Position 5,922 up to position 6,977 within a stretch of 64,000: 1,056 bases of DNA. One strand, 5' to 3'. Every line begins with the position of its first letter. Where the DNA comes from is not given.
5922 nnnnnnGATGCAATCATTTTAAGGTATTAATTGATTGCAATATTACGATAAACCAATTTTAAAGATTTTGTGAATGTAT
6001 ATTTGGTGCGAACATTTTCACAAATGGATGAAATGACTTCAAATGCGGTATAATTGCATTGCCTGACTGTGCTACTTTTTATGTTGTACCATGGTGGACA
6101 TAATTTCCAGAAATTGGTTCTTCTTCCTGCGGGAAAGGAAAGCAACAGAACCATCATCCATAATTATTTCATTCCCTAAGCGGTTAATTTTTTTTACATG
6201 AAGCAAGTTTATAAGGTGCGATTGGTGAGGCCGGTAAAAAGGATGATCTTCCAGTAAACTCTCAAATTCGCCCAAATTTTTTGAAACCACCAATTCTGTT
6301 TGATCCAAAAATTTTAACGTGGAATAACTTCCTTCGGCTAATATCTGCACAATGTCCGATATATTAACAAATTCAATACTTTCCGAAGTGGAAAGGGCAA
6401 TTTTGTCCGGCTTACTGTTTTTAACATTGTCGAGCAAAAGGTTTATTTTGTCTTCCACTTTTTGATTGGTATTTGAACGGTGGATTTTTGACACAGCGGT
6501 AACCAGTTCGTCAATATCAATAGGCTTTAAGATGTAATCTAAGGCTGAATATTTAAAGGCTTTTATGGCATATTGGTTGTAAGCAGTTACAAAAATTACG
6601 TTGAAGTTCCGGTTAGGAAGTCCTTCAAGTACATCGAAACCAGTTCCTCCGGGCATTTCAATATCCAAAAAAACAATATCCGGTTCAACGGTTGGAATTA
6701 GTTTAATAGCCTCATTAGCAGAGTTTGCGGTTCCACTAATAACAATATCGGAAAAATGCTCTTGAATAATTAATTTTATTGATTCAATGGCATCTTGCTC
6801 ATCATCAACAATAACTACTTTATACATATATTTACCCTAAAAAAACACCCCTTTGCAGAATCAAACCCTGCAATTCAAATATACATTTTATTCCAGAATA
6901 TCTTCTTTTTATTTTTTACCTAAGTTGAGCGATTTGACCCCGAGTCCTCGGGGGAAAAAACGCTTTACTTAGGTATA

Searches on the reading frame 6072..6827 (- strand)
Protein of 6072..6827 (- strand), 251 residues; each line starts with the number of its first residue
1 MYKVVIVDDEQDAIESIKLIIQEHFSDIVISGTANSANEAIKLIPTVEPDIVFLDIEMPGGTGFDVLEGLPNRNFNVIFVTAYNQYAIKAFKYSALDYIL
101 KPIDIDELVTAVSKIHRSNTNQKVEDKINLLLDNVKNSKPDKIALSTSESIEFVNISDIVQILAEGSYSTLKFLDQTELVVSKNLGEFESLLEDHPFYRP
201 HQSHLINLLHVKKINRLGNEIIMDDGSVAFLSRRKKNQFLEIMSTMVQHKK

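Call 43: search_protein_families(library=pfam, proteins=[window:6072-6827:-], max_evalue=0.00001)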
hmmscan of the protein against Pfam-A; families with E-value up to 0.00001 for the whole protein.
window:6072-6827:- (251 aa): 2 families
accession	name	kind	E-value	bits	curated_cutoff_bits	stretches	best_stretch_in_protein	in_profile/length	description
PF00072.30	Response_reg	-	3.9e-23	82.2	30.2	1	4-112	1-110/111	Response regulator receiver domain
PF04397.21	LytTR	-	4.8e-15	56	22.6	1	150-243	2-97/98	LytTr DNA-binding domain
